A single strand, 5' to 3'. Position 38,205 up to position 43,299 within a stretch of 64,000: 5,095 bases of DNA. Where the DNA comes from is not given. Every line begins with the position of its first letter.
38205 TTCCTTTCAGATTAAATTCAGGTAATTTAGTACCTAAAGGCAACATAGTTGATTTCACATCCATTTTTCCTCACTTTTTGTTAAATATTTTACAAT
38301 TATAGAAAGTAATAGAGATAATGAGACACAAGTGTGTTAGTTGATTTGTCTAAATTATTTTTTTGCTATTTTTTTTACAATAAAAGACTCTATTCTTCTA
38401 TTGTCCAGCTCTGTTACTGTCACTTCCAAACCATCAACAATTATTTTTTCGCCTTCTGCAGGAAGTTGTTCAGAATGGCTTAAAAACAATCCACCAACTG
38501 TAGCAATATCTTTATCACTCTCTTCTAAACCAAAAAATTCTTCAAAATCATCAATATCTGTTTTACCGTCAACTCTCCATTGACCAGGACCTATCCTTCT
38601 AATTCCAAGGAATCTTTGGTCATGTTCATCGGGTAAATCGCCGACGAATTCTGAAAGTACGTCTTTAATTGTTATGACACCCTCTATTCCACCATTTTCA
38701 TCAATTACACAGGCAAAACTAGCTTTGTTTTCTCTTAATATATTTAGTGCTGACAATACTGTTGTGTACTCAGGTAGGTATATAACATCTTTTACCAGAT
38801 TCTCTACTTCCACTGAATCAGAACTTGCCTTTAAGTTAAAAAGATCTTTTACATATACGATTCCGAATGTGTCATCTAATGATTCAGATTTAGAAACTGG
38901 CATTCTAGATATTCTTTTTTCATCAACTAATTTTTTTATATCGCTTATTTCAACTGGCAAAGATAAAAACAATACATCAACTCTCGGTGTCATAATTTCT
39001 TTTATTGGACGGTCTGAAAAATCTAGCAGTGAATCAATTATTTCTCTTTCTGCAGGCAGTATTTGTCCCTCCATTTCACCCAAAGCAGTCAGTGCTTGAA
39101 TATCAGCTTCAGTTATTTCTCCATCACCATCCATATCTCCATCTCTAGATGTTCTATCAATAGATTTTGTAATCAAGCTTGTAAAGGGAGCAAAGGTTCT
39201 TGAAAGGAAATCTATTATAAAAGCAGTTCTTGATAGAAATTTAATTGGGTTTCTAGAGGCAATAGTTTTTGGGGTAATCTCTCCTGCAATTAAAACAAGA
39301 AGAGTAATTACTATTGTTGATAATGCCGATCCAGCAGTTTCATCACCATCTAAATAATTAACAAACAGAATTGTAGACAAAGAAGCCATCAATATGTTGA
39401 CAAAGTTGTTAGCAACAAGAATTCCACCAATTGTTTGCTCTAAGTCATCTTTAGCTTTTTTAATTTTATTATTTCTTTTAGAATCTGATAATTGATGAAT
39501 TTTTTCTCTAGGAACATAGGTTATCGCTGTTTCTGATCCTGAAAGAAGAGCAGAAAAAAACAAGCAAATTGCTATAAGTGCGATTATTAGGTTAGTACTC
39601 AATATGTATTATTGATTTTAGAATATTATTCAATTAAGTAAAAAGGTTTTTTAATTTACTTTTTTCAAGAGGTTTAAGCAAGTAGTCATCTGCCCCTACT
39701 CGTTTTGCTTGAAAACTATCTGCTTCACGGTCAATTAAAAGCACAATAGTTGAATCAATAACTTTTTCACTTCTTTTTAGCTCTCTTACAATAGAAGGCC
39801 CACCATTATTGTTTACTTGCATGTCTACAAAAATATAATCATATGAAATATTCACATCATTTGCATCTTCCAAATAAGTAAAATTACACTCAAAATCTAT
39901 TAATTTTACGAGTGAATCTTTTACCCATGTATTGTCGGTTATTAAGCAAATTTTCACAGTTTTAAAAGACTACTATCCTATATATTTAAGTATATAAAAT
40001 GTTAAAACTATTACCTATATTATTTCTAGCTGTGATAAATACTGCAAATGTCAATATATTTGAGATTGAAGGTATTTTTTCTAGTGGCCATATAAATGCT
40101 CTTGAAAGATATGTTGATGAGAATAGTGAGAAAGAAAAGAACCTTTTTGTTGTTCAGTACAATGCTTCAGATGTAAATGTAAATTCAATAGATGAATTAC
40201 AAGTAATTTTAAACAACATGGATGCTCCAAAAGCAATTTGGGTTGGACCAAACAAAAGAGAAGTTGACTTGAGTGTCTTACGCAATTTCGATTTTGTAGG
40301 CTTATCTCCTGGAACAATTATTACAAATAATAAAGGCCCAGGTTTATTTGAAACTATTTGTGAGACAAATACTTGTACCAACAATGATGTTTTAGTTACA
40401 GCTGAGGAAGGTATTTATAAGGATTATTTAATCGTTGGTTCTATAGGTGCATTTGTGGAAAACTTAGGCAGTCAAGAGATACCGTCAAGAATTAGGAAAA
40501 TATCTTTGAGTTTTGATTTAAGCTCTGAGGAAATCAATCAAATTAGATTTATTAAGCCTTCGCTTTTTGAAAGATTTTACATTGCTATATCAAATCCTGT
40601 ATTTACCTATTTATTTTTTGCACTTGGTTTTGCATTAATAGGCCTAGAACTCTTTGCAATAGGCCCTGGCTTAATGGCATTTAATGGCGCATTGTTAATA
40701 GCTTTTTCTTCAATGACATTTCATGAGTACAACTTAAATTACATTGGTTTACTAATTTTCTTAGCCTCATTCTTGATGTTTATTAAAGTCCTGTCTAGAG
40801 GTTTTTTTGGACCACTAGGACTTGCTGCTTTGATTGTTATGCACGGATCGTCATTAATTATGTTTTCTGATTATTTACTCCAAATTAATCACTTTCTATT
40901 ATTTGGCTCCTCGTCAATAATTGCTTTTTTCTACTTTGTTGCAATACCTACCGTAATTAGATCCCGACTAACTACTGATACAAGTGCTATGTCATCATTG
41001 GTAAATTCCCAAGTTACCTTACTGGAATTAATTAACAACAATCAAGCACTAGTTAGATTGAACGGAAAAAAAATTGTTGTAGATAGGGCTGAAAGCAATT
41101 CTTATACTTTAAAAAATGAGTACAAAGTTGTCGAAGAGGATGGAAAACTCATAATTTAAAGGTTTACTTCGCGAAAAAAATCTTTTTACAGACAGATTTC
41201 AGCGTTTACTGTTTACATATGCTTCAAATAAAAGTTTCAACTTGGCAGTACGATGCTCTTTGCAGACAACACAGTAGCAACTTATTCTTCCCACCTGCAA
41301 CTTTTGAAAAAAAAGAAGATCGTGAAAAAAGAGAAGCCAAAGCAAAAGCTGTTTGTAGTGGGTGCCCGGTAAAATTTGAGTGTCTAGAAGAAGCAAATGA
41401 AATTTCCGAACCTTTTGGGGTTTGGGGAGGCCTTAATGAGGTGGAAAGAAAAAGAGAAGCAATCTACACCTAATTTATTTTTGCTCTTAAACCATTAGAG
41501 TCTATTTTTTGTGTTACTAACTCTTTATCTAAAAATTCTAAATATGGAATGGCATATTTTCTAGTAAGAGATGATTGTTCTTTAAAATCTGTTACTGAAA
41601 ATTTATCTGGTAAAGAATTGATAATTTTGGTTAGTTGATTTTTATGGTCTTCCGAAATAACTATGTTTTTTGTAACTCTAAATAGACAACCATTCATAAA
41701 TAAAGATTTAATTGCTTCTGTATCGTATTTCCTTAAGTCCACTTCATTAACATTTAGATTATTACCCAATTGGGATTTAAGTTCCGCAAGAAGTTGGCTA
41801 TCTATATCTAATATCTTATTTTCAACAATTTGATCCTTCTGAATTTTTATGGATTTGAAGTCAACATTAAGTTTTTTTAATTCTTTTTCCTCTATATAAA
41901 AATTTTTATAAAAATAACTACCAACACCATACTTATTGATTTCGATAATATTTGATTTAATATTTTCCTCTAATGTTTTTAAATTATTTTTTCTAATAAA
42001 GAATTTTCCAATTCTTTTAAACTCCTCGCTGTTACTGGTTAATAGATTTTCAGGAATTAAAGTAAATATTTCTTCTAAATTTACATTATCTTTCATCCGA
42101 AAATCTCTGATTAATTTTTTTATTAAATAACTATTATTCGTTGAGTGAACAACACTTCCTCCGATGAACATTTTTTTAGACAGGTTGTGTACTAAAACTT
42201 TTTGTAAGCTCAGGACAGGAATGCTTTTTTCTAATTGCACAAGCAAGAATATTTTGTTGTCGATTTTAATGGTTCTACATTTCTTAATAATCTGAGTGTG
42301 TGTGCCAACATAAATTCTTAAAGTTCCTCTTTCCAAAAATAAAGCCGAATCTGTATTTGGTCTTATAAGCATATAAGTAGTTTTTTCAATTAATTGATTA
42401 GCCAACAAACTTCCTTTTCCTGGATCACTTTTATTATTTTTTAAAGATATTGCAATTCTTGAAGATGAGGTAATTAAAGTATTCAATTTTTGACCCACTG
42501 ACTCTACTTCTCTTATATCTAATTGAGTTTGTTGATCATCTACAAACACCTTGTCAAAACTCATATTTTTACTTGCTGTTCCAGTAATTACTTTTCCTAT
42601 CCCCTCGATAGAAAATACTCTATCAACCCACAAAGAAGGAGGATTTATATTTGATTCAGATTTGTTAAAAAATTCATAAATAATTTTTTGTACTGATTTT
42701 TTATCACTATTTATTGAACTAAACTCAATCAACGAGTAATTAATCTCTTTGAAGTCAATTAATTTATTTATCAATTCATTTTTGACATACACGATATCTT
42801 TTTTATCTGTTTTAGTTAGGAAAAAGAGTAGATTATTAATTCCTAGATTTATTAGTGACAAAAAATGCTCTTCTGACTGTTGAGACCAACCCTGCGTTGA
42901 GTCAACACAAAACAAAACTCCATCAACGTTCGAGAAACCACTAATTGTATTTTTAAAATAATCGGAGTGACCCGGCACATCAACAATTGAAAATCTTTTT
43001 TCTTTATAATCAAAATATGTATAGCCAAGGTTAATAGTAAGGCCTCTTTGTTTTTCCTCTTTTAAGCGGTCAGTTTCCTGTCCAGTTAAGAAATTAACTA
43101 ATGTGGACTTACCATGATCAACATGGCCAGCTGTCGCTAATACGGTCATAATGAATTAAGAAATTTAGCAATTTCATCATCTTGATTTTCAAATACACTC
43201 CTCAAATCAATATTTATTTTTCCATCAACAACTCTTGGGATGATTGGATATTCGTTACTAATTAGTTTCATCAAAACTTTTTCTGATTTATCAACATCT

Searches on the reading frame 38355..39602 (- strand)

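Call 51: search_protein_families(library=pfam, proteins=[window:38355-39602:-], max_evalue=0.00001)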
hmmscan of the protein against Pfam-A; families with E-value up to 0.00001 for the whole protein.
window:38355-39602:- (415 aa): 3 families
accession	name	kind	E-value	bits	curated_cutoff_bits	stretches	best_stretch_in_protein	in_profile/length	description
PF01595.25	CNNM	-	1.5e-37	129.5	28.4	1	9-183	2-179/181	Cyclin M transmembrane N-terminal domain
PF03471.22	CorC_HlyC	-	2e-21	76.2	27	1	336-411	2-79/81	Transporter associated domain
PF00571.33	CBS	-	1.4e-13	51.4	24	1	270-320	6-56/57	CBS domain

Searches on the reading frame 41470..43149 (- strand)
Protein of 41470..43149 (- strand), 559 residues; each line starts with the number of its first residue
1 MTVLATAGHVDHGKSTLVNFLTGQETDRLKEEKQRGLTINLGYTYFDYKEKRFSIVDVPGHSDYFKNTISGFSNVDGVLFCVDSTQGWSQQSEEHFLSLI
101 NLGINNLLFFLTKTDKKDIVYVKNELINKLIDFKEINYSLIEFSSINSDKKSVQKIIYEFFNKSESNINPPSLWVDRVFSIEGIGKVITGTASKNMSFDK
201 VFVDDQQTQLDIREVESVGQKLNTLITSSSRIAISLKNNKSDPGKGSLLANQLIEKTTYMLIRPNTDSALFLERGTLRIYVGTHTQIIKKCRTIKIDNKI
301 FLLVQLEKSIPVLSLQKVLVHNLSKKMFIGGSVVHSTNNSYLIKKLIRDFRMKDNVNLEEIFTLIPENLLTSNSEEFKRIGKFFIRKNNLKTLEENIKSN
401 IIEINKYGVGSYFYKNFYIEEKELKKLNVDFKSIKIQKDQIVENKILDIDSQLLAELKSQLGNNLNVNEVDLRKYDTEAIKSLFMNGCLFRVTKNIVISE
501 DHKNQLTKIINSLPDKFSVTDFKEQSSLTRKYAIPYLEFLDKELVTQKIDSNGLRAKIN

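Call 51: search_protein_families(library=pfam, proteins=[window:41470-43149:-], max_evalue=0.00001)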
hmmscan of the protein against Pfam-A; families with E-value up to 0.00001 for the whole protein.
window:41470-43149:- (559 aa): 3 families
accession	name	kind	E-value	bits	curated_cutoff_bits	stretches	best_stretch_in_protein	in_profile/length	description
PF00009.33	GTP_EFTU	-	6.4e-31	107.8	26.5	1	4-151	6-151/188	Elongation factor Tu GTP binding domain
PF01926.29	MMR_HSR1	-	4.5e-11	43.3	21.9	1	5-94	3-95/113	50S ribosome-binding GTPase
PF09107.17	SelB-wing_3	-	5.1e-10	39.2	23.2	1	510-550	3-42/47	Elongation factor SelB, winged helix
